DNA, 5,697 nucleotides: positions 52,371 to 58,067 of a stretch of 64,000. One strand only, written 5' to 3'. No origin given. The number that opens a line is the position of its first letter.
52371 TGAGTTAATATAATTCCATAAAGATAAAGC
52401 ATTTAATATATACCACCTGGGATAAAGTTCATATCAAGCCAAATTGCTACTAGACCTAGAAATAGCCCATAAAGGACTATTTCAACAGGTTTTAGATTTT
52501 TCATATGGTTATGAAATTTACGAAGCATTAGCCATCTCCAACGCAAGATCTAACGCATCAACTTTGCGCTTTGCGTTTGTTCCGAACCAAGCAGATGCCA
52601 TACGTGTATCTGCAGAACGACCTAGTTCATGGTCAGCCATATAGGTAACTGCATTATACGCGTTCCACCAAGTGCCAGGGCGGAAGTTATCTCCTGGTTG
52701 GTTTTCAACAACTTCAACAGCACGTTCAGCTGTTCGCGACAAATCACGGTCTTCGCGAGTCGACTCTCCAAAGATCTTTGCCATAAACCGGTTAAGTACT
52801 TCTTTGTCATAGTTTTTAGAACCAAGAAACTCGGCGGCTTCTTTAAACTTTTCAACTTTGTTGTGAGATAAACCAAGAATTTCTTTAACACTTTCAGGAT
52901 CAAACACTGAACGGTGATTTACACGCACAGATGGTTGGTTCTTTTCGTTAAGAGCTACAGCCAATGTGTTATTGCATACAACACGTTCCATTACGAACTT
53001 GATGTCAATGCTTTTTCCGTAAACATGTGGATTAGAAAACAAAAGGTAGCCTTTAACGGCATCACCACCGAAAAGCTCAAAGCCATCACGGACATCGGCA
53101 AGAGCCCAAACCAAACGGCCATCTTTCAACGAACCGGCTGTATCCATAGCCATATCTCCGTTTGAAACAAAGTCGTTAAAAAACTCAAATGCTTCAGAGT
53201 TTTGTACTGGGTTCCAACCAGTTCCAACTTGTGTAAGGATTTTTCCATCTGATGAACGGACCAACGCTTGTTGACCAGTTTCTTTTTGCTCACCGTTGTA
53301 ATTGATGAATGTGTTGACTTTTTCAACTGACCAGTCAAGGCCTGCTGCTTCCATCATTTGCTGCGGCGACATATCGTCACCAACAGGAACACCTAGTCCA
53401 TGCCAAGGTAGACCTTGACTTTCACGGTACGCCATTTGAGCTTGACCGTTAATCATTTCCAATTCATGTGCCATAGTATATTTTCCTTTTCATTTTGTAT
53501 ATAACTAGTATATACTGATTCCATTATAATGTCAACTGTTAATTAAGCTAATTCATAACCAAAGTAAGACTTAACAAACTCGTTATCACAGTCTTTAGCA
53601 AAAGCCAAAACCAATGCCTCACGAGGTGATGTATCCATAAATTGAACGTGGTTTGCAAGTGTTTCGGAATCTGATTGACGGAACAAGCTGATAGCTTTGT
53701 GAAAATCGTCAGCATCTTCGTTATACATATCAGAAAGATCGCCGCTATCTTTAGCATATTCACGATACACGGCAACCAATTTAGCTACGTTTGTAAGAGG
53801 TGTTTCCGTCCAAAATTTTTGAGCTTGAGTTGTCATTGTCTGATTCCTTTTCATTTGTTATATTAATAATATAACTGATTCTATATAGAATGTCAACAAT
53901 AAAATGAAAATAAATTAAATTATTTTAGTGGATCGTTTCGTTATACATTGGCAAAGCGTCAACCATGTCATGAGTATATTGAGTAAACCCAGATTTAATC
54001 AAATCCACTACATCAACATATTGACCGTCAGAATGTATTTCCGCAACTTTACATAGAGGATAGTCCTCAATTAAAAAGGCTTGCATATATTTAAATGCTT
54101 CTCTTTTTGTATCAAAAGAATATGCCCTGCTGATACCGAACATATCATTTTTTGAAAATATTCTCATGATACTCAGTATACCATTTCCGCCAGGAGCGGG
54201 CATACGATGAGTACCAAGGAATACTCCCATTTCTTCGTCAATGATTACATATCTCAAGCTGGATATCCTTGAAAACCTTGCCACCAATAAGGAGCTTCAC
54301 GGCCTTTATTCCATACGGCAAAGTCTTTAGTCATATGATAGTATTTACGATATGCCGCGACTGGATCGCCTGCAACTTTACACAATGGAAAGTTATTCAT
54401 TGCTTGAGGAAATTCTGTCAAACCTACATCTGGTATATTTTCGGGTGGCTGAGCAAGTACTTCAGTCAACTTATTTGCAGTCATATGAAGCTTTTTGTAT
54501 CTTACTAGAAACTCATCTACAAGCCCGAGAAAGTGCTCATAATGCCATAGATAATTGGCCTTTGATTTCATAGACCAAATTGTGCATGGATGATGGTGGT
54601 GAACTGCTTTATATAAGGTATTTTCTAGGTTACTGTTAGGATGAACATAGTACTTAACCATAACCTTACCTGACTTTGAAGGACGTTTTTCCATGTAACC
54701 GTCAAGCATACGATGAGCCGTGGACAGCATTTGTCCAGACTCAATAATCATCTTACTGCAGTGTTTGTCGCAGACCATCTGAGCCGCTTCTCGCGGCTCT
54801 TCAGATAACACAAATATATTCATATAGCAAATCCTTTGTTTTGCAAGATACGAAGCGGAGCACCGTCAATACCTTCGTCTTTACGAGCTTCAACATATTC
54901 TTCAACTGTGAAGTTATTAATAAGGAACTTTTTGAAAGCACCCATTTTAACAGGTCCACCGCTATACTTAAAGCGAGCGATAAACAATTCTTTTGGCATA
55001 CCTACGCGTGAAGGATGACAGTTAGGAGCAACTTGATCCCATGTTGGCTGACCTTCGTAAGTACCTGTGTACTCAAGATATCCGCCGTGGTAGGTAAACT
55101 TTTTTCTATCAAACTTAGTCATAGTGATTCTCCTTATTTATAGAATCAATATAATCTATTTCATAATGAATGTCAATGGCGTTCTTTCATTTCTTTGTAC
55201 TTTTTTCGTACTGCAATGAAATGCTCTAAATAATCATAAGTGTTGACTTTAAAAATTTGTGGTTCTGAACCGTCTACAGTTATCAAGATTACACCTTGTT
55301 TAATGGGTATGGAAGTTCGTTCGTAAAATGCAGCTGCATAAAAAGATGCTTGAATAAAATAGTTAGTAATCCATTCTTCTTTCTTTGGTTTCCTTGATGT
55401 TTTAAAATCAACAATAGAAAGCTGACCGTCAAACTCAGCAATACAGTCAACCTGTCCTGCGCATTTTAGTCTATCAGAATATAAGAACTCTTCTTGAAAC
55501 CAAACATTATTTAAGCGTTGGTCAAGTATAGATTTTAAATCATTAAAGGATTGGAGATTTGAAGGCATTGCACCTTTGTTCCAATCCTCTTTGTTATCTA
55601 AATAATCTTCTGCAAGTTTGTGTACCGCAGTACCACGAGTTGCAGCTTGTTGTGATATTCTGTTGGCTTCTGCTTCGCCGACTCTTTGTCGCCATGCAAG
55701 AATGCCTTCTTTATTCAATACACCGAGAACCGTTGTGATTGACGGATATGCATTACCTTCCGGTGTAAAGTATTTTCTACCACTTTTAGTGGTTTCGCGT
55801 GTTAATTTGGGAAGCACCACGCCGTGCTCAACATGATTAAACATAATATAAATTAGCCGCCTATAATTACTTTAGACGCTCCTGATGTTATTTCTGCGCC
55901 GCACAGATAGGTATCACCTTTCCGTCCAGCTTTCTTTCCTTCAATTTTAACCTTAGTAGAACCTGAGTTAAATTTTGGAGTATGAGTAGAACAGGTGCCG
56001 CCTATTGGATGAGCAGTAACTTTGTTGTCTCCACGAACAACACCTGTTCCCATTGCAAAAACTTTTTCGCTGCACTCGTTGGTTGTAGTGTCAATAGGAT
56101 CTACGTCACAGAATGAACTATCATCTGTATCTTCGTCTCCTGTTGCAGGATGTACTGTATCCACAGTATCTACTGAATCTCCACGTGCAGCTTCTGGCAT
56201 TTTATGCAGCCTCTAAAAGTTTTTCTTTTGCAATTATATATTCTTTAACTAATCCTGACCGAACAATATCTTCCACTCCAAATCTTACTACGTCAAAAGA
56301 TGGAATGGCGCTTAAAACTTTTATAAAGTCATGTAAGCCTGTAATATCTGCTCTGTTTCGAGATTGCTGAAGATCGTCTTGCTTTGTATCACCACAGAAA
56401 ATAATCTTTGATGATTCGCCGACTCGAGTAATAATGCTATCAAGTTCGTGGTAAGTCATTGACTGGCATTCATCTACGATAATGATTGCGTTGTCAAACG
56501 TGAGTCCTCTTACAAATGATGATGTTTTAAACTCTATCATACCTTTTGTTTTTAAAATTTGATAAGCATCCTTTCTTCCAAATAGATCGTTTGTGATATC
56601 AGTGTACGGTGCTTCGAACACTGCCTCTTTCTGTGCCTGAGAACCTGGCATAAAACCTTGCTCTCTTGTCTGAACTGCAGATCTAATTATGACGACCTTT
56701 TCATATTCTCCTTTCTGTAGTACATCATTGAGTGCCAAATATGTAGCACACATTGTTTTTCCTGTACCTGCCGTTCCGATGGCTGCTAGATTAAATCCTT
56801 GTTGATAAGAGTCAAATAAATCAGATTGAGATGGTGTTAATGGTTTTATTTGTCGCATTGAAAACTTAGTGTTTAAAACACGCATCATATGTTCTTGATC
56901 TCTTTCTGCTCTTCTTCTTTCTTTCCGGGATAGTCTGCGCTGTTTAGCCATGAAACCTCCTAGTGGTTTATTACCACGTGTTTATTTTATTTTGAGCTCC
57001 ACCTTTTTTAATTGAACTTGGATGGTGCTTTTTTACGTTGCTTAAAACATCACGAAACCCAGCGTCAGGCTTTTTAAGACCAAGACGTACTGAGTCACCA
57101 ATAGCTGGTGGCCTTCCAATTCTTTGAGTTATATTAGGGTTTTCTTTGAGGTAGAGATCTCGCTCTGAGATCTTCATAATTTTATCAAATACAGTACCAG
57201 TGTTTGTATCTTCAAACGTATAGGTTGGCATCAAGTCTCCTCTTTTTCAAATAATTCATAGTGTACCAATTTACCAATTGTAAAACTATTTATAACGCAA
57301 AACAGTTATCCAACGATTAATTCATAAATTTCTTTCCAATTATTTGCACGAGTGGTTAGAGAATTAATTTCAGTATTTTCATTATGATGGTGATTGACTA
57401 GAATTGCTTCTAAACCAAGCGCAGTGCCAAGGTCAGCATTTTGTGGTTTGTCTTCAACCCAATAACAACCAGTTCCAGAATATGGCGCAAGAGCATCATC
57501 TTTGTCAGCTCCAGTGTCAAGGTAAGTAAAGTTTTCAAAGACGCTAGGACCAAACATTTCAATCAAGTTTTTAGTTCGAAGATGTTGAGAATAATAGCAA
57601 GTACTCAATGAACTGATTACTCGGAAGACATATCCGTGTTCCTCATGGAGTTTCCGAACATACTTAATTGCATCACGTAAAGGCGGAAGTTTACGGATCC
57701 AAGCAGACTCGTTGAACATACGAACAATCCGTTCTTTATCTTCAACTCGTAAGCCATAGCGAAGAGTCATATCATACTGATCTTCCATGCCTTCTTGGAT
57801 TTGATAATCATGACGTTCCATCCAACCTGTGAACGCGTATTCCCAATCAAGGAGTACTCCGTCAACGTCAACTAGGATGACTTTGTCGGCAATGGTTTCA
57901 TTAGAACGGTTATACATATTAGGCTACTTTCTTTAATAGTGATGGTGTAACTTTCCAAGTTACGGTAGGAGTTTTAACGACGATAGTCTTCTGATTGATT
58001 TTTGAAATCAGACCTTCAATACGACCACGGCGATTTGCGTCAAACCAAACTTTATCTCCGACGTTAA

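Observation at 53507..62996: Early promoters loaded with TGATTC (CcrM/GcrA-type GANTC) sites: possible methylation-sensing switch for phage early genes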

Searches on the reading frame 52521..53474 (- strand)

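Call 12: search_protein_families(library=pfam, proteins=[window:52521-53474:-], max_evalue=0.01)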
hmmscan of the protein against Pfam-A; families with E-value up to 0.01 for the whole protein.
window:52521-53474:- (318 aa): 1 family
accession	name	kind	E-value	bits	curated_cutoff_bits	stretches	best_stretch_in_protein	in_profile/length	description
PF06067.16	DUF932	-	2.7e-38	132.5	23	1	80-296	2-227/227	Domain of unknown function (DUF932)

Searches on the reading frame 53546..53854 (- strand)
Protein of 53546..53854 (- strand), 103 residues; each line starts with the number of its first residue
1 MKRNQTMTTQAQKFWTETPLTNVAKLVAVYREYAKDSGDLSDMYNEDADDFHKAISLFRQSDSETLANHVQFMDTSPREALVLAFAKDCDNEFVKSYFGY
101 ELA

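Call 12: search_protein_families(library=pfam, proteins=[window:53546-53854:-], max_evalue=0.01)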
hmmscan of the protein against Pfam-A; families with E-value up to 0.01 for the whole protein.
window:53546-53854:- (103 aa): 1 family
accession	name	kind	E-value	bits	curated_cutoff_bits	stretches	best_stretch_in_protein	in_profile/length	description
PF07761.17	DUF1617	-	0.0051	17.4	22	0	23-50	35-63/143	Protein of unknown function (DUF1617)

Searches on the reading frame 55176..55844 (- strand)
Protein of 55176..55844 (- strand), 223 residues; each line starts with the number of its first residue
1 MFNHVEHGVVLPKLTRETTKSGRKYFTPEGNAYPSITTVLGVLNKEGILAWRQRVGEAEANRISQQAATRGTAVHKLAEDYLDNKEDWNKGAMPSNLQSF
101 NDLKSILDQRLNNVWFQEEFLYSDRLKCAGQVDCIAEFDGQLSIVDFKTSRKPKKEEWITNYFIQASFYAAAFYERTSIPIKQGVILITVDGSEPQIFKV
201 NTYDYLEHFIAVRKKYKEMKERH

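Call 12: search_protein_families(library=pfam, proteins=[window:55176-55844:-], max_evalue=0.01)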
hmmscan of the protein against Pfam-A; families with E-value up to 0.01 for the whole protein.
window:55176-55844:- (223 aa): 1 family
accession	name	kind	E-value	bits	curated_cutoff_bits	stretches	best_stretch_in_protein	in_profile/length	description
PF12705.13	PDDEXK_1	-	1.9e-09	38.2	22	1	126-177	122-173/247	PD-(D/E)XK nuclease superfamily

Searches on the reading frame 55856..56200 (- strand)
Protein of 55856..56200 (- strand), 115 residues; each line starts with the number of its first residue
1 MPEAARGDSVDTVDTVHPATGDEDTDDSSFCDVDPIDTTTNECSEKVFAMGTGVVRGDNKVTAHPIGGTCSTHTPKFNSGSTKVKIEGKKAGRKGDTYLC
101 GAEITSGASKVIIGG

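Call 12: search_protein_families(library=pfam, proteins=[window:55856-56200:-], max_evalue=0.01)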
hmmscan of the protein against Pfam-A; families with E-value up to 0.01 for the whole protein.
window:55856-56200:- (115 aa): 1 family
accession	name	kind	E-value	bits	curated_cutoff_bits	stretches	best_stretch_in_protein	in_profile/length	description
PF05488.18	PAAR_motif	-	3.7e-07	30.7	27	1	69-105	33-69/70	PAAR motif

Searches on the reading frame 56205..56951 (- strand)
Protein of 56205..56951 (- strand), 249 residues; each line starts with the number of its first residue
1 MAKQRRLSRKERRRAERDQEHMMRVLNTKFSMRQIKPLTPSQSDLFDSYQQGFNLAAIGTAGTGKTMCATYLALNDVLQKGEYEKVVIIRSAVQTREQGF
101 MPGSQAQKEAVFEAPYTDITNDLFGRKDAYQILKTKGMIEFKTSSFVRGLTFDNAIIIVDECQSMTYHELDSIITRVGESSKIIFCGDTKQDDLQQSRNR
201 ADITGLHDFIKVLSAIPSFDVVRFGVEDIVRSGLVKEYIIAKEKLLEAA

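Call 12: search_protein_families(library=pfam, proteins=[window:56205-56951:-], max_evalue=0.01)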
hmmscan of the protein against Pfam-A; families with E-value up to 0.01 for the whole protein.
window:56205-56951:- (249 aa): 7 families
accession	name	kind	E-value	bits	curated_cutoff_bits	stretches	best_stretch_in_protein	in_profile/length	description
PF02562.22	PhoH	-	9.8e-44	149.7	27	1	34-239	1-201/205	PhoH-like protein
PF13245.12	AAA_19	-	7.7e-06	26.6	25.1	1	55-191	14-128/134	AAA domain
PF00270.35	DEAD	-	9.7e-06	25.8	26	1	39-177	1-145/167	DEAD/DEAH box helicase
PF13604.12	AAA_30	-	1.1e-05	25.7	27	1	40-191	4-127/191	AAA domain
PF13401.12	AAA_22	-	0.0025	18.6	27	0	55-169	8-100/130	AAA domain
PF05707.18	Zot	-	0.0055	16.6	20.3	0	59-165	7-93/197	Zonular occludens toxin (Zot)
PF01443.25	Viral_helicase1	-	0.0076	16.5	21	0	151-196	55-101/228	Viral superfamily 1 RNA helicase core domain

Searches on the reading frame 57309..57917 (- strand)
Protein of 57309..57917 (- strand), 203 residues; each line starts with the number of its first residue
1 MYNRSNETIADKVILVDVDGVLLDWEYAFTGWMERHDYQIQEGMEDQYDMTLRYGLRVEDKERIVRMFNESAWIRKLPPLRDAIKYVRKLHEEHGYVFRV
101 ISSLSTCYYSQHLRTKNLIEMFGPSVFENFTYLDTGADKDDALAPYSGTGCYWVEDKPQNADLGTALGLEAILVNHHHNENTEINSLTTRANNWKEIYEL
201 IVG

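Call 12: search_protein_families(library=pfam, proteins=[window:57309-57917:-], max_evalue=0.01)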
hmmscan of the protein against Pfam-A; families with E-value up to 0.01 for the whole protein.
window:57309-57917:- (203 aa): 1 family
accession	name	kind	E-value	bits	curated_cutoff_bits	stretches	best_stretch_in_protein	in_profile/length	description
PF06941.18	NT5C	-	4e-09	37.1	24.8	1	12-202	2-175/180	5' nucleotidase, deoxy (Pyrimidine), cytosolic type C protein (NT5C)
